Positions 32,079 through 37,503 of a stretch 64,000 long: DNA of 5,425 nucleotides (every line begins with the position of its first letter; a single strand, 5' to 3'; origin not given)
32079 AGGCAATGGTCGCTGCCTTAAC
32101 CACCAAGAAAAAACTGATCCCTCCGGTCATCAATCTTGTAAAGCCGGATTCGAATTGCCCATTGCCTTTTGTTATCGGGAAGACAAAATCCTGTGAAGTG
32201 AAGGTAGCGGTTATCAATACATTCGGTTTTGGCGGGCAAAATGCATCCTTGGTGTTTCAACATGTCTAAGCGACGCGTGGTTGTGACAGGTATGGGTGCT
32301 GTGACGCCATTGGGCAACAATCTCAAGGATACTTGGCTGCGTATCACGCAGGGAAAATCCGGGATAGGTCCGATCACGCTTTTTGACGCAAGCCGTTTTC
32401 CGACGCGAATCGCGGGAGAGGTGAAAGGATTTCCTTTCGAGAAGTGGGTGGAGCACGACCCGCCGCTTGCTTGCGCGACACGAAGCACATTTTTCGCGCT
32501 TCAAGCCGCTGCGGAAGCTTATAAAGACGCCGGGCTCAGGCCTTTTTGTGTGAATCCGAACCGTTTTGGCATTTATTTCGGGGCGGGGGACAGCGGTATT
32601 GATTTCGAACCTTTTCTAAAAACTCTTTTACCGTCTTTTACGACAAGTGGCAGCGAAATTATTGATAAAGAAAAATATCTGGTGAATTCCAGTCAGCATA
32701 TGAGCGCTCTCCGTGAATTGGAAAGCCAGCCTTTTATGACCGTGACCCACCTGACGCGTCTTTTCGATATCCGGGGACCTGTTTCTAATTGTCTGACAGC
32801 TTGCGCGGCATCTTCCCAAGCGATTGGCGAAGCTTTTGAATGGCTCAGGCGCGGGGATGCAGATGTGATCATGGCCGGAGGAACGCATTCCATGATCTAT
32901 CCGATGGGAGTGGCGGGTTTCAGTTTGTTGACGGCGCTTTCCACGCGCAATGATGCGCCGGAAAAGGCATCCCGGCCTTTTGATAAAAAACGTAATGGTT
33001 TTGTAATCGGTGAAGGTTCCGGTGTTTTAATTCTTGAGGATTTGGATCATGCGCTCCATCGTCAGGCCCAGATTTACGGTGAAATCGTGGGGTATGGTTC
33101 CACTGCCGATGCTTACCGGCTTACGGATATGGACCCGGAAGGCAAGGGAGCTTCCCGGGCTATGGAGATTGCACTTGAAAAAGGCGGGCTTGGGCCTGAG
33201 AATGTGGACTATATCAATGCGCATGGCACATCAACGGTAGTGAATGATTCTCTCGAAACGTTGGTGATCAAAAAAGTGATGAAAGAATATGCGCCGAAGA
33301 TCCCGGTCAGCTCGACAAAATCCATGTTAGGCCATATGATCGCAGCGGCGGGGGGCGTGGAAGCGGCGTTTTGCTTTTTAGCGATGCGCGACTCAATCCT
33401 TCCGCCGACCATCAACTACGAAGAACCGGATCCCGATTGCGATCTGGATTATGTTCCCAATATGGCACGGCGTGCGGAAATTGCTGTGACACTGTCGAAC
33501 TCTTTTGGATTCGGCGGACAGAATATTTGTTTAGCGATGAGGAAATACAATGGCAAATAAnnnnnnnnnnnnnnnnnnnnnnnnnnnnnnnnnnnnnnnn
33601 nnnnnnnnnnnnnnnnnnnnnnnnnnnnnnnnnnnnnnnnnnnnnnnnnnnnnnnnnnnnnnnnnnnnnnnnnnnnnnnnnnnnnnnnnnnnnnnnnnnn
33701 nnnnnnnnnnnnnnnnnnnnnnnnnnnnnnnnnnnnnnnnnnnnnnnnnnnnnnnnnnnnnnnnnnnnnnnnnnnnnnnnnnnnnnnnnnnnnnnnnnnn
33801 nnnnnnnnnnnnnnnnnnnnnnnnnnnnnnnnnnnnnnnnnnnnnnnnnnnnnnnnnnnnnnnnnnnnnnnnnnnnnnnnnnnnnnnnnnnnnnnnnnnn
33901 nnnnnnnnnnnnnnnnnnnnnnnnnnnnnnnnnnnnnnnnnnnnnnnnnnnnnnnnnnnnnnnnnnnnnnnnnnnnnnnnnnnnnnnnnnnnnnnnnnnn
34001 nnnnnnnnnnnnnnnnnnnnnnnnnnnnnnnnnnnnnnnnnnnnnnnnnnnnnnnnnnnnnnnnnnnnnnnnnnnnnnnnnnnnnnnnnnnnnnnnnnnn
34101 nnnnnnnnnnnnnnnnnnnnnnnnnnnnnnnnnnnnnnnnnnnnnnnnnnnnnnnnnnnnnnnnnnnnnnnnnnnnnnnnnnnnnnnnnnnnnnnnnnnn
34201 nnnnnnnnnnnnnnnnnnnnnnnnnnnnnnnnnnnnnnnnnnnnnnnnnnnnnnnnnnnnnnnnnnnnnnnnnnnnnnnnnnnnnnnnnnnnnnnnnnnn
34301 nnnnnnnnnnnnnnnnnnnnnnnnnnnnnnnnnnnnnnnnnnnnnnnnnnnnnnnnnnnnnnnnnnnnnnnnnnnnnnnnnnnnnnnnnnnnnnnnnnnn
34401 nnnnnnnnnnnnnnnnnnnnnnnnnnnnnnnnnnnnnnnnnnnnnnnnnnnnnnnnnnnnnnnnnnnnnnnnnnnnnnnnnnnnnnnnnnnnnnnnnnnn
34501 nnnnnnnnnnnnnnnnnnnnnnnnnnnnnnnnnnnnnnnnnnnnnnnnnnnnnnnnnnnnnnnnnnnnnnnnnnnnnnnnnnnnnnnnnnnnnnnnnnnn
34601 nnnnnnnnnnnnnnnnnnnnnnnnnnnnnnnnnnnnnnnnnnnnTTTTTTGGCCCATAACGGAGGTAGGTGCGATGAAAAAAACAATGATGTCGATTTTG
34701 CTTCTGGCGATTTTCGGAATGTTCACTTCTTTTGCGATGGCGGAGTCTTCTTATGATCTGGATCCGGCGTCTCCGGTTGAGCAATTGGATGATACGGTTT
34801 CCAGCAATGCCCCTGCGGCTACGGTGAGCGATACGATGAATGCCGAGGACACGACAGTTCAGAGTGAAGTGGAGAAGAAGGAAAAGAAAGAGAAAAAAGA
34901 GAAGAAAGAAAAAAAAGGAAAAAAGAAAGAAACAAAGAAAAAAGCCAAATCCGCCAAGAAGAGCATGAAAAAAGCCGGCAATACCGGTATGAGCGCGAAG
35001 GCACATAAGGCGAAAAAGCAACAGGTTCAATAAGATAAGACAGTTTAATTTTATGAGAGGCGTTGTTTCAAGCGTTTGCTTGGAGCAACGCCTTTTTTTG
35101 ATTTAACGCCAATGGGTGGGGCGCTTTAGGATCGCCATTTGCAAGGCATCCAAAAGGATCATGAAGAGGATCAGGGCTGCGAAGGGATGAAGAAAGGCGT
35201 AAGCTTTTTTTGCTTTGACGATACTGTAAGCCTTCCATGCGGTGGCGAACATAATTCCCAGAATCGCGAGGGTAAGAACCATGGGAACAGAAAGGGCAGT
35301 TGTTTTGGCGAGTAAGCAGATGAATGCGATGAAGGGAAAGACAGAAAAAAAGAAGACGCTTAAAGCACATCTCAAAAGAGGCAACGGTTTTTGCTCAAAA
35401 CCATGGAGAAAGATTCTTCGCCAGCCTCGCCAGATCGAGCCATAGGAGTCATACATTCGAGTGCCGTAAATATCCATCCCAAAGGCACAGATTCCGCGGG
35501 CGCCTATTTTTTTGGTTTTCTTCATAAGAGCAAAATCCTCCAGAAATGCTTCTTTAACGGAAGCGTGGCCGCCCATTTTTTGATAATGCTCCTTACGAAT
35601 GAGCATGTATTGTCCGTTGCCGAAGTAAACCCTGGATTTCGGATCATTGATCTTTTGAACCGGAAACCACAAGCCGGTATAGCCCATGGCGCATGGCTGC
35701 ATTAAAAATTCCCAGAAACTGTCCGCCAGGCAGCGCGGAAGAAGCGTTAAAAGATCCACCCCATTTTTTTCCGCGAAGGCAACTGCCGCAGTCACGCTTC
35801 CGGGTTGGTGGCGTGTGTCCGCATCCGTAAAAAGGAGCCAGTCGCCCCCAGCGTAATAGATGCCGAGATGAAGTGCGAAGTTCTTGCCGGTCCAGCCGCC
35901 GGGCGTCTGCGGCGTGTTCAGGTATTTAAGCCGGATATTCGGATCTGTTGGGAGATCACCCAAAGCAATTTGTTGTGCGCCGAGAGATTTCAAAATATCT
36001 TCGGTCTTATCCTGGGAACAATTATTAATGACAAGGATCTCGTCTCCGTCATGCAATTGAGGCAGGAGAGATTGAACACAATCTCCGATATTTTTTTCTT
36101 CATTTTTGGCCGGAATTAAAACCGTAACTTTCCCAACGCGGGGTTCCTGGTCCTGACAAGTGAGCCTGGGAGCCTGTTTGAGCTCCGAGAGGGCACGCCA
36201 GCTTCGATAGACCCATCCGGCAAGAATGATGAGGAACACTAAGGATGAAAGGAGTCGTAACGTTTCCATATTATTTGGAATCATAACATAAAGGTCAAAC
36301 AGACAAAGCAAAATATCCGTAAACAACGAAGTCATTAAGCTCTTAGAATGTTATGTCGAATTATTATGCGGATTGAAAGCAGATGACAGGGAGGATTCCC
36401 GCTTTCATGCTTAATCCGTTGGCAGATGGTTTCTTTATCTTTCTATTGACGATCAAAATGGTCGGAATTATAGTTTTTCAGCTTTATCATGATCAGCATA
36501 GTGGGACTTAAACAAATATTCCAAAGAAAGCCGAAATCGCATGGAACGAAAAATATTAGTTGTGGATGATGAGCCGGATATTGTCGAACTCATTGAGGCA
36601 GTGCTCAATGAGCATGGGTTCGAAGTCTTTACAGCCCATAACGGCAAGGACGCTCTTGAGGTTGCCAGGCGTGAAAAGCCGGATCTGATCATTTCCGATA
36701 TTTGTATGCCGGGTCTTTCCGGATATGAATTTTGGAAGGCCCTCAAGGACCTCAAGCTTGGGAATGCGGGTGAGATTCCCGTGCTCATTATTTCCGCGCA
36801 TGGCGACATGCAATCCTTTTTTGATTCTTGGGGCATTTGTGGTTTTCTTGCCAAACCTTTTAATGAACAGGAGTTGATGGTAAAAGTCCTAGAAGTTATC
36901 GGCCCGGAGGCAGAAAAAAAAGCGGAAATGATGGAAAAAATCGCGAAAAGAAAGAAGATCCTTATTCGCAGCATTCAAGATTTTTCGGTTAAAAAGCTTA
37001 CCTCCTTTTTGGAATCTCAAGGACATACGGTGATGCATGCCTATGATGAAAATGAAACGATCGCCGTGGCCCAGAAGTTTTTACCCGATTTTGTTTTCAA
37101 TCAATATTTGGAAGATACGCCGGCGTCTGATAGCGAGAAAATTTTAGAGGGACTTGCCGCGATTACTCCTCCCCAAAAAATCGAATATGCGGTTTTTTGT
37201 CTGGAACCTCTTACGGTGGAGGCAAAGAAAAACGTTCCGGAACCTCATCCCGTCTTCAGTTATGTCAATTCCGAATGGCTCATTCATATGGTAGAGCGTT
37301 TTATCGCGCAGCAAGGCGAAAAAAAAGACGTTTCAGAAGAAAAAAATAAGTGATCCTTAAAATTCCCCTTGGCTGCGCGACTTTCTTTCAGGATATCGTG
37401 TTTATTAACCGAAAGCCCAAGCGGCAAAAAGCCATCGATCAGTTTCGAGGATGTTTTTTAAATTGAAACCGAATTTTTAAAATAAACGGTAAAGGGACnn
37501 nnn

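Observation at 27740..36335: Compact type II FAS/PKS-like lipid cluster with KS/CLF pair, two dehydratases, FabL-like ER, extended ACP, dedicated PPTase, terminal thioester reductase, methyltransferase and membrane GT2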

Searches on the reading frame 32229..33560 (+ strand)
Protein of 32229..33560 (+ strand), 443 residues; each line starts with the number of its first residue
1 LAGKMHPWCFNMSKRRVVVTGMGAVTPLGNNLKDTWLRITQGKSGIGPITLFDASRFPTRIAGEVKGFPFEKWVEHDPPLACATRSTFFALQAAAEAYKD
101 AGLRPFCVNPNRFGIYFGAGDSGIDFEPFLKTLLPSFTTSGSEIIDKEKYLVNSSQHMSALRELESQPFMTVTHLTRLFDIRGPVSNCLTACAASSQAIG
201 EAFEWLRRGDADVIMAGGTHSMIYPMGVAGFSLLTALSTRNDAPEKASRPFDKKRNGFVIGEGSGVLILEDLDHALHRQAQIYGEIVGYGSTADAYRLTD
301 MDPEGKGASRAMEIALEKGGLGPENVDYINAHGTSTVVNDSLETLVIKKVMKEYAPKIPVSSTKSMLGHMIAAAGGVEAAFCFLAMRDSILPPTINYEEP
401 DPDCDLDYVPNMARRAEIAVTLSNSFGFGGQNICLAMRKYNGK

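Call 3: search_protein_families(library=pfam, proteins=[window:32229-33560:+], max_evalue=0.01)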
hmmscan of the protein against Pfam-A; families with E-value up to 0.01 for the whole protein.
window:32229-33560:+ (443 aa): 2 families
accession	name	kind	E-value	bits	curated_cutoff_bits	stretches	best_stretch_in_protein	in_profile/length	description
PF00109.32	ketoacyl-synt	-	1.4e-43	149.8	20.8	1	15-275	2-252/252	Beta-ketoacyl synthase, N-terminal domain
PF02801.28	Ketoacyl-synt_C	-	8.3e-35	119.8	20.8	1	283-398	1-119/119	Beta-ketoacyl synthase, C-terminal domain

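Call 4: search_protein_families(library=ncbifam, proteins=[window:32229-33560:+], max_evalue=0.01)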
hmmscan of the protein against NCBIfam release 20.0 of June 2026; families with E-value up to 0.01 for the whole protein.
window:32229-33560:+ (443 aa): 27 families (the best 25 are shown)
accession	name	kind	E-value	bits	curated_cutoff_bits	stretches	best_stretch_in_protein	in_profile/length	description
TIGR03150.1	fabF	equivalog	1.6e-144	481.6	493.75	1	15-438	1-407/407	beta-ketoacyl-ACP synthase II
NF005589.0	PRK07314.1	subfamily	1.9e-141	471.6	387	1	12-440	1-412/413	beta-ketoacyl-ACP synthase II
NF004970.0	PRK06333.1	subfamily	4.2e-117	391.6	525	2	170-441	151-423/424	beta-ketoacyl-ACP synthase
NF006274.0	PRK08439.1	equivalog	1.3e-115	386.5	621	1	15-439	2-405/406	beta-ketoacyl-ACP synthase II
NF005076.0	PRK06501.1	equivalog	6.8e-106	354.7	629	1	16-439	12-422/425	beta-ketoacyl-ACP synthase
NF006434.0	PRK08722.1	equivalog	4.1e-98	329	759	1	12-439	1-413/414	beta-ketoacyl-ACP synthase II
NF006587.0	PRK09116.1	equivalog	5.7e-86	288.8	470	1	15-440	2-407/408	beta-ketoacyl-ACP synthase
NF005935.0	PRK07967.1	equivalog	1.8e-81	274.1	630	1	15-441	2-405/406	beta-ketoacyl-ACP synthase I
NF005916.1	PRK07910.1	equivalog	1.9e-78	264.2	560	1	181-440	160-418/418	KasA/KasB family beta-ketoacyl-ACP synthase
NF004618.0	PRK05952.1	equivalog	4.8e-75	252.9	455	2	162-440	117-383/384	beta-ketoacyl-ACP synthase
NF006618.0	PRK09185.1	subfamily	1.4e-68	231.7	407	1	139-438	104-391/394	beta-ketoacyl-ACP synthase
NF058662.1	cispenta_AmcF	equivalog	5.5e-63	213.2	325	2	135-438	71-368/369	cispentacin biosynthesis acyltransferase subunit AmcF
NF005490.0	PRK07103.1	equivalog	6.4e-62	209.9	445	1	13-440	2-413/414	polyketide beta-ketoacyl:acyl carrier protein synthase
NF040607.1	mycolic_Pks13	equivalog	5.3e-38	130.2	2100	1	177-441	256-527/1680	polyketide synthase Pks13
NF045894.1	PKS_plus_SDR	equivalog_domain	3.3e-32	111.1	1740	1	175-407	156-386/1515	type I polyketide synthase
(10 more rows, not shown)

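Call 39: search_solved_structures(query=window:32262-33560:+, max_evalue=1e-40)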
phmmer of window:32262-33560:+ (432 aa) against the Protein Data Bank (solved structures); distinct sequences matched with E-value up to 1e-40: 71 (the best 60 are shown).
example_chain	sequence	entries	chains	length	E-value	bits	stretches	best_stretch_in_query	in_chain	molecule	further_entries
4ls5_A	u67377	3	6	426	1.2e-115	389.9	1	1-430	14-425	3-oxoacyl-[acyl-carrier-protein] synthase 2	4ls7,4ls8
4ls6_A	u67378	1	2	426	1.4e-115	389.6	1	1-430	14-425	3-oxoacyl-[acyl-carrier-protein] synthase 2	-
1e5m_A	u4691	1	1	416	2.5e-111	375.6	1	2-429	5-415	BETA KETOACYL ACYL CARRIER PROTEIN SYNTHASE II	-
3o04_A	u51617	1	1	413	4.6e-110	371.5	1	1-428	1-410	beta-keto-acyl carrier protein synthase II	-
5sxo_A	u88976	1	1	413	1.2e-109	370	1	1-428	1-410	3-oxoacyl-[acyl-carrier-protein] synthase 2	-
1j3n_A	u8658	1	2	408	2.7e-105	355.8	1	159-428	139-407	3-oxoacyl-(acyl-carrier protein) synthase II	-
4qav_A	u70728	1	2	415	9e-104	350.7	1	1-431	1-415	3-oxoacyl-[acyl-carrier-protein] synthase 2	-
2gqd_A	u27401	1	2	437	3.4e-101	342.3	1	3-430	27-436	3-oxoacyl-[acyl-carrier-protein] synthase 2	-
4r8e_A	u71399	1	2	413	4.2e-100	338.6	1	1-428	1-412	3-oxoacyl-[acyl-carrier-protein] synthase 2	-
6okg_A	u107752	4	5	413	1.1e-97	330.7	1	1-428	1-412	3-oxoacyl-[acyl-carrier-protein] synthase 2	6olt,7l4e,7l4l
8qm1_A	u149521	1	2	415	1.9e-97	329.9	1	168-429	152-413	3-oxoacyl-[acyl-carrier-protein] synthase 2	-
8z5c_A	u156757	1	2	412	2e-97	329.8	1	167-427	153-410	3-oxoacyl-[acyl-carrier-protein] synthase 2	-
4b7v_A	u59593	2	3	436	2.3e-97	329.6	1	168-429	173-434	3-OXOACYL-[ACYL-CARRIER-PROTEIN] SYNTHASE 2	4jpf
2gfw_A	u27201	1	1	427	3.1e-97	329.2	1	2-428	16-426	3-oxoacyl-[acyl-carrier-protein] synthase 2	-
1b3n_A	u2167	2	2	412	5.2e-97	328.5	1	2-428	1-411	PROTEIN (KETOACYL ACYL CARRIER PROTEIN SYNTHASE 2) | BETA-KETOACYL ACP SYNTHASE II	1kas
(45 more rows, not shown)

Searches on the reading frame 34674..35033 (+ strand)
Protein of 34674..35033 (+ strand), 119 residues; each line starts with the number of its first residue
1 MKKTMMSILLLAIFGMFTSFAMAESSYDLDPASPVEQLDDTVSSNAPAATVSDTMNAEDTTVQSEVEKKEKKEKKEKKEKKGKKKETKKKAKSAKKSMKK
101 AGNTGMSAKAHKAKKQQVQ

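Call 50: search_protein_families(library=pfam, proteins=[window:34674-35033:+], max_evalue=0.01)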
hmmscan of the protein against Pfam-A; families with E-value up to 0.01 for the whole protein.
window:34674-35033:+ (119 aa): 0 families

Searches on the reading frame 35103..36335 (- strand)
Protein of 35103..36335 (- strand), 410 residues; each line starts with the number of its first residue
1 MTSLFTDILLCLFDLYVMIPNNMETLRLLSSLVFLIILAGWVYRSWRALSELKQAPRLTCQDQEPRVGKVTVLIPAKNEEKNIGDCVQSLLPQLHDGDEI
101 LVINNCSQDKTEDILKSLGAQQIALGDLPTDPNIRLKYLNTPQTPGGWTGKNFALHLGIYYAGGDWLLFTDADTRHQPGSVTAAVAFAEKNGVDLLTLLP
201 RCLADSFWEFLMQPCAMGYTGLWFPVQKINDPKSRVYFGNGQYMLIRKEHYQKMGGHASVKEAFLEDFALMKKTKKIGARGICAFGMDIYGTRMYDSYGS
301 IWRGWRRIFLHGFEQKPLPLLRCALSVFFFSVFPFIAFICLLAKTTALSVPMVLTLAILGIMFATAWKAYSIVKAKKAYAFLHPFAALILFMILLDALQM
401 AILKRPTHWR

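Call 3: search_protein_families(library=pfam, proteins=[window:35103-36335:-], max_evalue=0.01)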
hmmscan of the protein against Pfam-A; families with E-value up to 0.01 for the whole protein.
window:35103-36335:- (410 aa): 6 families
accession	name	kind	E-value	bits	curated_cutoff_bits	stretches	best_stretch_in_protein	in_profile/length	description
PF00535.33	Glycos_transf_2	-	4.8e-22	79.1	23.3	1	71-198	1-113/168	Glycosyl transferase family 2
PF13506.12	Glyco_transf_21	-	7.4e-11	42.3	21.7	1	144-284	11-147/174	Glycosyl transferase family 21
PF13641.12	Glyco_tranf_2_3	-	1.6e-09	38.6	27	1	70-271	3-191/230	Glycosyltransferase like family 2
PF13632.12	Glyco_trans_2_3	-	0.00079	19.7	27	1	166-364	1-193/198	Glycosyl transferase family group 2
PF10111.15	Glyco_tranf_2_2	-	0.0014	18.6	27.3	0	71-257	1-181/276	Glycosyltransferase like family 2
PF13704.12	Glyco_tranf_2_4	-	0.0031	18.4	27.5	1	97-173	19-81/98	Glycosyl transferase family 2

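Call 4: search_protein_families(library=ncbifam, proteins=[window:35103-36335:-], max_evalue=0.01)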
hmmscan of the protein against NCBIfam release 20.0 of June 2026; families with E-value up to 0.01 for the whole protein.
window:35103-36335:- (410 aa): 17 families
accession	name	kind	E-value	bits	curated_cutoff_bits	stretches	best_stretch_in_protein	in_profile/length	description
TIGR03469.1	HpnB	hypoth_equivalog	2.8e-45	155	379.25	1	28-409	6-379/386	hopene-associated glycosyltransferase HpnB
NF045692.1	OglycostaseCruG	equivalog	2.8e-40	138.5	600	1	47-410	19-382/386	2'-O-glycosyltransferase CruG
TIGR04283.1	glyco_like_mftF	equivalog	1.8e-15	57.1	182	1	71-305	2-199/221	TIGR04283 family arsenosugar biosynthesis glycosyltransferase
TIGR03937.1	PgaC_IcaA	equivalog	7.3e-10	38.4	422.3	1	49-175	26-137/407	poly-beta-1,6-N-acetyl-D-glucosamine synthase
NF010496.0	PRK13915.1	equivalog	1.1e-09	37.8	262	1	67-177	30-130/307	glucosyl-3-phosphoglycerate synthase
TIGR03472.1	HpnI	equivalog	1.2e-09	37.5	310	1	28-280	3-241/373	bacteriohopanetetrol glucosamine biosynthesis glycosyltransferase HpnI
NF038302.1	EPS_HpsE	equivalog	1.3e-07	30.9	300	1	70-191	3-114/307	hormogonium polysaccharide biosynthesis glycosyltransferase HpsE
NF047683.1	TeichurnBiosyTuaG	equivalog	1.8e-07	31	400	1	69-192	7-115/252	teichuronic acid biosynthesis protein TuaG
TIGR03111.1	glyc2_xrt_Gpos1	hypoth_equivalog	2.7e-07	29.8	363.95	1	62-191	43-159/439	TIGR03111 family XrtG-associated glycosyltransferase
NF007482.0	PRK10073.1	equivalog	1.3e-06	27.6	423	1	68-197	6-119/334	glycosyltransferase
TIGR04195.1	S_glycosyl_SunS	equivalog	5e-06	25.6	350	1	13-117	2-103/421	SunS family peptide S-glycosyltransferase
TIGR04182.1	glyco_TIGR04182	equivalog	1.1e-05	25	325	1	69-123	1-53/293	S-layer glycoprotein N-glycosyltransferase AglJ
TIGR03965.1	mycofact_glyco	equivalog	2.6e-05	23.3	280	1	64-195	70-186/467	mycofactocin biosynthesis glycosyltransferase MftF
NF047588.1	GlcsyltransPgfSStrep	equivalog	9e-05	21.8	500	1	69-195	2-116/308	glycosyltransferase PgfS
NF053846.1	glyco_with_XrtP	equivalog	0.0024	16.6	520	1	63-155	36-115/440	XrtP-associated glycosyltransferase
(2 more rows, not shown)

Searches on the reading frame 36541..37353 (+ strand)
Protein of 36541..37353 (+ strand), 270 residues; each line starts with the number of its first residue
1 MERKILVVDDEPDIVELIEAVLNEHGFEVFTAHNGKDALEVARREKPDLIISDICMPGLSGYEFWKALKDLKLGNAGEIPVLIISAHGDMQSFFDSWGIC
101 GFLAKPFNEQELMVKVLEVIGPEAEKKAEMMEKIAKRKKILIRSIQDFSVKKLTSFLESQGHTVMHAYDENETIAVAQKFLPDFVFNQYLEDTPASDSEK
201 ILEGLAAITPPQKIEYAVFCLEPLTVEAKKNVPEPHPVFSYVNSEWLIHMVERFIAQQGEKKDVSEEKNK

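Call 50: search_protein_families(library=pfam, proteins=[window:36541-37353:+], max_evalue=0.01)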
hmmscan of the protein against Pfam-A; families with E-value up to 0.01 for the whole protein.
window:36541-37353:+ (270 aa): 2 families
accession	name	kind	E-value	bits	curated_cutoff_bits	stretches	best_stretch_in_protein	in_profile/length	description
PF00072.30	Response_reg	-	2.2e-28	99.1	30.2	1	5-116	1-110/111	Response regulator receiver domain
PF01206.22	TusA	-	0.0061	16.8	28.6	0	129-174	19-64/70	Sulfurtransferase TusA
